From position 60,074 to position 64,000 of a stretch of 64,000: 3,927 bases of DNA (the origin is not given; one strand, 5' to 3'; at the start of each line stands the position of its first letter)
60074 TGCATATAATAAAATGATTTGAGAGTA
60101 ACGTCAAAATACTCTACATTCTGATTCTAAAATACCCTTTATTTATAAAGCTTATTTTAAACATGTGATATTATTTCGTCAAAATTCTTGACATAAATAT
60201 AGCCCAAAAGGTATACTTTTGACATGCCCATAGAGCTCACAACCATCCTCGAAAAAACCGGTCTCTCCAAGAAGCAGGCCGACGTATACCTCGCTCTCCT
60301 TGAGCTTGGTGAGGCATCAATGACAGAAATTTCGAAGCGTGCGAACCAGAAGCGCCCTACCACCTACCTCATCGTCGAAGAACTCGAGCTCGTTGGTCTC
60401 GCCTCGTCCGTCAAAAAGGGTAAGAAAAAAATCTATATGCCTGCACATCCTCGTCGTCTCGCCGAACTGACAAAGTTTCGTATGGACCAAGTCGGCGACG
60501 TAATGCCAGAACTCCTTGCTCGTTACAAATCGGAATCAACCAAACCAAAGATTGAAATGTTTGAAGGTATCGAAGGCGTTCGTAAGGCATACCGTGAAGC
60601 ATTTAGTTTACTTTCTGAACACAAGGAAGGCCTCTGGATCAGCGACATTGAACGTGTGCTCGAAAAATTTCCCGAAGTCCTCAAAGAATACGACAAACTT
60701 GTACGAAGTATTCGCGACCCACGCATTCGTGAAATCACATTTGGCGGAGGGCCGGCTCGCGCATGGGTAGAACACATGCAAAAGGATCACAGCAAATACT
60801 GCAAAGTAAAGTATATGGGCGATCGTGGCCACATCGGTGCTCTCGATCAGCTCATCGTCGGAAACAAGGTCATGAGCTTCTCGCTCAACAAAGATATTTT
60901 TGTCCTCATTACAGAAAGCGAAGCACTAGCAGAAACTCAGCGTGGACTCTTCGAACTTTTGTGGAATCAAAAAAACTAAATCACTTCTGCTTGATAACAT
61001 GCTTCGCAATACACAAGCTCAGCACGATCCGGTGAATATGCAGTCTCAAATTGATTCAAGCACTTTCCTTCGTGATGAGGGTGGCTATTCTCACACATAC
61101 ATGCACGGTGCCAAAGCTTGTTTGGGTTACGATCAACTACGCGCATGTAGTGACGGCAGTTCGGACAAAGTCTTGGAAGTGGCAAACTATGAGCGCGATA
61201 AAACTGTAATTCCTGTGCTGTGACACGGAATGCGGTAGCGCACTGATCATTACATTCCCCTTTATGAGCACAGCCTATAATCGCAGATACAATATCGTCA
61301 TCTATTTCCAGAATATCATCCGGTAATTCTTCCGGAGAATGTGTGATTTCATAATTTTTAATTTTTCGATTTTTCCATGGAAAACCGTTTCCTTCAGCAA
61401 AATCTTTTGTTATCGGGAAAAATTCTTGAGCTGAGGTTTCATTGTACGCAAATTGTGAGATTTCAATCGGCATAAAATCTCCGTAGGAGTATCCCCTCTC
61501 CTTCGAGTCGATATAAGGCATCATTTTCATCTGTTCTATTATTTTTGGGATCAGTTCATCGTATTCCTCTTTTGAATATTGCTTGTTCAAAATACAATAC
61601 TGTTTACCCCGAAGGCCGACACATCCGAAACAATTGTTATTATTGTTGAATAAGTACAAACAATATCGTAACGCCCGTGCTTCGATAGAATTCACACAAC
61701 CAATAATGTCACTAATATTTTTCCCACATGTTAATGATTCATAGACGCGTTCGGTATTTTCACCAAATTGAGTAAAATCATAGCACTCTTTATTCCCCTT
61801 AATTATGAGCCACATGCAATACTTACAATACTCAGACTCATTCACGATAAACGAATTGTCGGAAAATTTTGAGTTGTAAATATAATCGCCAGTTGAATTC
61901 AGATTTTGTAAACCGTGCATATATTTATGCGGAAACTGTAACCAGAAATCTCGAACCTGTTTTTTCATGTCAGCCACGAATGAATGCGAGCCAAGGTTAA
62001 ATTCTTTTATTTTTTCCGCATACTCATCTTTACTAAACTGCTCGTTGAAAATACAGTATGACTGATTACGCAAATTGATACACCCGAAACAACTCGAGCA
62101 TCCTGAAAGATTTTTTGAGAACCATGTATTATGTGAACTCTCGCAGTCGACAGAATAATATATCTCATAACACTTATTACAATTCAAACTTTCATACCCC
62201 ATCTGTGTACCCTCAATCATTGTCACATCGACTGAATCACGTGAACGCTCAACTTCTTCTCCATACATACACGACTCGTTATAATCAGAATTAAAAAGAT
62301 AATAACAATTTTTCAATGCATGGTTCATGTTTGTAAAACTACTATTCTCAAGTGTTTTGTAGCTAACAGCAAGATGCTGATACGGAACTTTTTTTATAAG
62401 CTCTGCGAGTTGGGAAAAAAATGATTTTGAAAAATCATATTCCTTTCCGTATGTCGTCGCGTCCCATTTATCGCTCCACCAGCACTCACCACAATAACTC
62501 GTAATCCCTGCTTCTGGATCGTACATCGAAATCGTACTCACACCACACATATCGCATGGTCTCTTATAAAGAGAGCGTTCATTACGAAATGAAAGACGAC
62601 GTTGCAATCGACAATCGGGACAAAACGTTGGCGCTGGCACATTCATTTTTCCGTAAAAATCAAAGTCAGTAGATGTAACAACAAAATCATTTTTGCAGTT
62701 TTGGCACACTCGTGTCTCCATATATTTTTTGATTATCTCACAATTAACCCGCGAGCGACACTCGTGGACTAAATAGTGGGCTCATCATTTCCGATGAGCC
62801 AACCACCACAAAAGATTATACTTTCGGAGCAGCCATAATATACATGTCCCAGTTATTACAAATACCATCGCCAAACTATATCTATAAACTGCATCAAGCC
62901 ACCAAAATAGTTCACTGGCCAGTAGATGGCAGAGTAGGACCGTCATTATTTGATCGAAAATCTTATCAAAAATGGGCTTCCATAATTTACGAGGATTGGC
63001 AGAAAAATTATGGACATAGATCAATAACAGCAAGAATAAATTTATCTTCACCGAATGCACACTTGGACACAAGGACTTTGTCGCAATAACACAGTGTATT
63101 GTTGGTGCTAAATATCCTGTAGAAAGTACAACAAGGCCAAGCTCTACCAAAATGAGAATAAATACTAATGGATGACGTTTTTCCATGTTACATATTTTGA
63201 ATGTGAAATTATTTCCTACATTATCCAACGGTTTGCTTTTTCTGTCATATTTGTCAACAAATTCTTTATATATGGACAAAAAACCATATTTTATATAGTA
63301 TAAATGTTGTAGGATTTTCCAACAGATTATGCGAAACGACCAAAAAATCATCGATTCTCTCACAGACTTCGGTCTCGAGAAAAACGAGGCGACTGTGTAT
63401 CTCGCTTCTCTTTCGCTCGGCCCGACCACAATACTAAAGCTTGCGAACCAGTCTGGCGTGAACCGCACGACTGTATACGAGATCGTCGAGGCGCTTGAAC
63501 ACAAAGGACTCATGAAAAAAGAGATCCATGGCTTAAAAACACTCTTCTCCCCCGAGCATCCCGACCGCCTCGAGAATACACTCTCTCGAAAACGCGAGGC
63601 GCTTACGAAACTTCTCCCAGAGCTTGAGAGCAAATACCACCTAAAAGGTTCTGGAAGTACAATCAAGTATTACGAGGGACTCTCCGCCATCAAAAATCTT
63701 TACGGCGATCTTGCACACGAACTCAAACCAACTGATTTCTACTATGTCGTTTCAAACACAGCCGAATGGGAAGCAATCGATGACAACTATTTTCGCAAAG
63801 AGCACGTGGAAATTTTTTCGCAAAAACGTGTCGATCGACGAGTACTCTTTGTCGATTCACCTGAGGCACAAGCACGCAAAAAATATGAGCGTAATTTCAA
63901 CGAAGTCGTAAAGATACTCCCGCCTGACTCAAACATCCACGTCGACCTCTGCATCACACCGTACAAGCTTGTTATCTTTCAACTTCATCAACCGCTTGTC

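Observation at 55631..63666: Locus of three paralogous ~570-aa cysteine-rich multi-zinc-ribbon proteins with a REC-domain protein and two TrmB regulators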

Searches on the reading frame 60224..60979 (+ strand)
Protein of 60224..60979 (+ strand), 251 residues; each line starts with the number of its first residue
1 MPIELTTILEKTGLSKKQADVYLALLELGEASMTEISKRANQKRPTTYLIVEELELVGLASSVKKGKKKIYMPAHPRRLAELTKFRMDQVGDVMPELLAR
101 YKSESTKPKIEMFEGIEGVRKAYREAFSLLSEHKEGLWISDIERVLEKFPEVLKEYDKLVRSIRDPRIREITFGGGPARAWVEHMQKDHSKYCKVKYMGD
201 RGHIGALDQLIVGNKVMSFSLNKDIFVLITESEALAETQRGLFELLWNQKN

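Call 3: search_protein_families(library=pfam, proteins=[window:60224-60979:+], max_evalue=1)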
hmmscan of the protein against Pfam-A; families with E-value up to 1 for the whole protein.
window:60224-60979:+ (251 aa): 4 families
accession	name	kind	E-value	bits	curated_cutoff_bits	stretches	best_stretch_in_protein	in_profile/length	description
PF01978.25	TrmB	-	6.2e-14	52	25.6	1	9-76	1-67/68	Sugar-specific transcriptional regulator TrmB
PF03965.22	Penicillinase_R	-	0.005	17.6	22.6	1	14-78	1-69/115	Penicillinase repressor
PF24033.1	DUF7342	-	0.03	14.7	31.6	1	32-98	19-86/150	Family of unknown function (DUF7342)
PF09339.16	HTH_IclR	-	0.12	12.6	22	0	27-59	14-47/52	IclR helix-turn-helix domain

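Call 4: search_protein_families(library=ncbifam, proteins=[window:60224-60979:+], max_evalue=1)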
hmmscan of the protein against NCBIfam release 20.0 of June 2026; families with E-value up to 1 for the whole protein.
window:60224-60979:+ (251 aa): 10 families
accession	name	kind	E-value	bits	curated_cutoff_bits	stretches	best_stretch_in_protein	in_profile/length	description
TIGR01884.1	cas_HTH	subfamily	3e-07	30.1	60.2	1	5-71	131-196/202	CRISPR-associated CARF protein Csa3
NF047390.1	TransRegTrmBL1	equivalog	3.7e-05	22.9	650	1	5-107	6-108/341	HTH-type sugar sensing transcriptional regulator TrmBL1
NF041141.1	tran_reg_TrmBL2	equivalog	7.2e-05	22.4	530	1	10-104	12-103/264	HTH-type transcriptional regulator TrmBL2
NF040851.1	tran_reg_TrmB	equivalog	0.00013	21.3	600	1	2-126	4-127/338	HTH-type sugar-sensing transcriptional regulator TrmB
NF047392.1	TransRegTrmBHalo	equivalog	0.012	14.6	500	1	5-61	9-65/349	HTH-type sugar sensing transcriptional regulator TrmB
NF053756.1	MreA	equivalog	0.019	14.8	100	1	4-65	5-66/110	MreA family transcriptional regulator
TIGR03162.1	ribazole_cobC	equivalog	0.024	14.1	162.9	1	131-194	41-104/176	alpha-ribazole phosphatase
NF040939.2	trans_reg_lrs14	equivalog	0.033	14.2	90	1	13-74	18-80/103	Lrs14 family HTH-type transcriptional regulator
NF033788.1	HTH_metalloreg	subfamily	0.06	13.2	55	1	22-75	17-70/77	metalloregulator ArsR/SmtB family transcription factor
NF053606.1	Sta1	subfamily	0.071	13.2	80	1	13-70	17-74/100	Sta1 family transcriptional regulator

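Call 45: search_protein_families(library=padloc, proteins=[window:60224-60979:+], max_evalue=1)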
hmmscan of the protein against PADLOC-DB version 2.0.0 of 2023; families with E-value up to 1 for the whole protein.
window:60224-60979:+ (251 aa): 10 families
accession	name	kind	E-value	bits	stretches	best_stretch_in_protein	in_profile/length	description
PDLC01268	CasR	-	3.7e-06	25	1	4-69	114-175/179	"CAS-I,CAS-II,CAS-III,CAS-IV,CAS-V,CAS-VI; associated_signaling"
PDLC01434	CasR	-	4.1e-06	24.8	1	10-69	124-180/191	"CAS-I,CAS-II,CAS-III,CAS-IV,CAS-V,CAS-VI; associated_signaling"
PDLC01875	CARF3--CARF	-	2.7e-05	22.1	1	13-72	143-202/219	-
PDLC01044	Csa3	-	0.0003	18.7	1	10-71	130-184/194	Type I-A associated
PDLC01858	CARF3--CARF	-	0.00098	17.1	1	7-67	136-194/204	-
PDLC02806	SspH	-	0.0014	14.1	1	17-125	626-725/1766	SspH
PDLC01438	Csa3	-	0.02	13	1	21-94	152-221/305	"CAS-I,CAS-II,CAS-III,CAS-IV,CAS-V,CAS-VI; associated_signaling"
PDLC01849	CARF3--CARF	-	0.021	12.5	1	13-61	135-182/197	-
PDLC01850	CARF3--CARF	-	0.026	12.4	1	12-69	141-196/209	-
PDLC01860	CARF3--CARF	-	0.043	11.9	1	13-70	140-197/210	-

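Call 46: search_protein_families(library=phrogs, proteins=[window:60224-60979:+], max_evalue=1)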
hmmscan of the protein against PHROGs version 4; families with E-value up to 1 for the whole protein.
window:60224-60979:+ (251 aa): 0 families

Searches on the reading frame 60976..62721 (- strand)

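Call 3: search_protein_families(library=pfam, proteins=[window:60976-62721:-], max_evalue=1)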
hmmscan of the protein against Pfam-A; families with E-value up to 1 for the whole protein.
window:60976-62721:- (581 aa): 1 family
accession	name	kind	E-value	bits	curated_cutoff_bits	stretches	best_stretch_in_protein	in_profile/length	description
PF13451.12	zf_Tbcl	-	9.3e-05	22.8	24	1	3-42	4-44/48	Probable treble clef domain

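Call 4: search_protein_families(library=ncbifam, proteins=[window:60976-62721:-], max_evalue=1)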
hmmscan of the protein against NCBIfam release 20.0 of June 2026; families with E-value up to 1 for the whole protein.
window:60976-62721:- (581 aa): 3 families
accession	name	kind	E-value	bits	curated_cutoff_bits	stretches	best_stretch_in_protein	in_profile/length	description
NF045763.1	PhenlGlyoxDHPadF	equivalog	0.01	16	150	1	179-215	34-69/78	NADH-dependent phenylglyoxylate dehydrogenase subunit delta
NF002714.0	PRK02551.1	equivalog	0.12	12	190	1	355-385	88-122/157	class Ib ribonucleoside-diphosphate reductase assembly flavoprotein NrdI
TIGR04272.1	cxxc_cxxc_Mbark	domain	0.32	10.8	36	1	49-81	1-33/37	CxxC-x17-CxxC domain-containing protein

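Call 45: search_protein_families(library=padloc, proteins=[window:60976-62721:-], max_evalue=1)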
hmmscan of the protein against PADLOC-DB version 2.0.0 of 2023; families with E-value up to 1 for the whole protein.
window:60976-62721:- (581 aa): 1 family
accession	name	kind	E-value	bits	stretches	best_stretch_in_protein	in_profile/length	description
PDLC01384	Csx20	-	0.0039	15.6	1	220-293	3-73/128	"CAS-I,CAS-III; associated"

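Call 46: search_protein_families(library=phrogs, proteins=[window:60976-62721:-], max_evalue=1)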
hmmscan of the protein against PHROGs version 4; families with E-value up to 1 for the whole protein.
window:60976-62721:- (581 aa): 2 families
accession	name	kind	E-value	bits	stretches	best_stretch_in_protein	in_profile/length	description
phrog_6390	-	unknown function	0.036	15.1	0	374-392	17-35/57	-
phrog_22865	-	unknown function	0.062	14.3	0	135-173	16-54/88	-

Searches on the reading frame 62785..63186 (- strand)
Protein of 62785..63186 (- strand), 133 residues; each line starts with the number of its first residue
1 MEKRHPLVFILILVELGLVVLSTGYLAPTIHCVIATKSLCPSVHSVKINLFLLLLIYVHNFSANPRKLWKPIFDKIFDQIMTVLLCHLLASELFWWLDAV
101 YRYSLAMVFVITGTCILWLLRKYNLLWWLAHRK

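Call 45: search_protein_families(library=padloc, proteins=[window:62785-63186:-], max_evalue=1)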
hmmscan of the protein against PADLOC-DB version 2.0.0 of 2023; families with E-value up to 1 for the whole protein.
window:62785-63186:- (133 aa): 0 families

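Call 46: search_protein_families(library=phrogs, proteins=[window:62785-63186:-], max_evalue=1)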
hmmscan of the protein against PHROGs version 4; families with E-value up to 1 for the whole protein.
window:62785-63186:- (133 aa): 1 family
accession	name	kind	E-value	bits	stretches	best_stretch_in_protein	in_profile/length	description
phrog_24682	-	unknown function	0.11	13.6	1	72-119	57-104/194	-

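Call 78: search_protein_families(library=pfam, proteins=[window:62785-63186:-], max_evalue=1)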
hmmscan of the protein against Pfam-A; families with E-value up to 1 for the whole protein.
window:62785-63186:- (133 aa): 1 family
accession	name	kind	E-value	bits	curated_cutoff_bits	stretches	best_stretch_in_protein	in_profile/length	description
PF14351.11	DUF4401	-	0.055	13.3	30.4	1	8-120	91-210/307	Domain of unknown function (DUF4401)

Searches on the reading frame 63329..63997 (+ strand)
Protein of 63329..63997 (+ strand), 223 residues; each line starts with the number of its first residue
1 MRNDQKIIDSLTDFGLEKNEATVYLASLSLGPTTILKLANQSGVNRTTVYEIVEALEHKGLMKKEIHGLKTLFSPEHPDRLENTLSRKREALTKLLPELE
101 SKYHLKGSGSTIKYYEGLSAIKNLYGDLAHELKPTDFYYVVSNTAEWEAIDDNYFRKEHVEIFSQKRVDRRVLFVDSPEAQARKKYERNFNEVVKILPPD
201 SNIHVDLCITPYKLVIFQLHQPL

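Call 78: search_protein_families(library=pfam, proteins=[window:63329-63997:+], max_evalue=1)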
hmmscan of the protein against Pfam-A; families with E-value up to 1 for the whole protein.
window:63329-63997:+ (223 aa): 12 families
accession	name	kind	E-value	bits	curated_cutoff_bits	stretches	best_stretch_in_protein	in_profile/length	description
PF01978.25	TrmB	-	1.3e-13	51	25.6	1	11-75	1-64/68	Sugar-specific transcriptional regulator TrmB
PF01047.28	MarR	-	0.00029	21.1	24.6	1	30-65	15-50/59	MarR family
PF25213.1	HVO_A0261_N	-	0.0053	17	35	1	24-65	16-57/86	HVO_A0261 N-terminal domain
PF09339.16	HTH_IclR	-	0.0054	16.9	22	1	33-61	19-47/52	IclR helix-turn-helix domain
PF16221.11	HTH_47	-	0.0058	16.6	27.1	1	19-63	33-77/78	winged helix-turn-helix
PF03965.22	Penicillinase_R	-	0.015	16.1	22.6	1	37-77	26-66/115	Penicillinase repressor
PF13730.12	HTH_36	-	0.028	14.7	25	1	37-61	30-54/55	Helix-turn-helix domain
PF13551.12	HTH_29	-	0.053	14.1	28.1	1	32-76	13-61/64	Winged helix-turn helix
PF13545.12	HTH_Crp_2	-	0.063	13.7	27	1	37-64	27-55/70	Crp-like helix-turn-helix domain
PF02082.26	Rrf2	-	0.12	13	30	1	21-63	11-54/132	Iron-dependent Transcriptional regulator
PF13412.12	HTH_24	-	0.12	12.4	21.9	1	33-61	18-46/48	Winged helix-turn-helix DNA-binding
PF08279.18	HTH_11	-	0.2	12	25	1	32-60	15-43/55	HTH domain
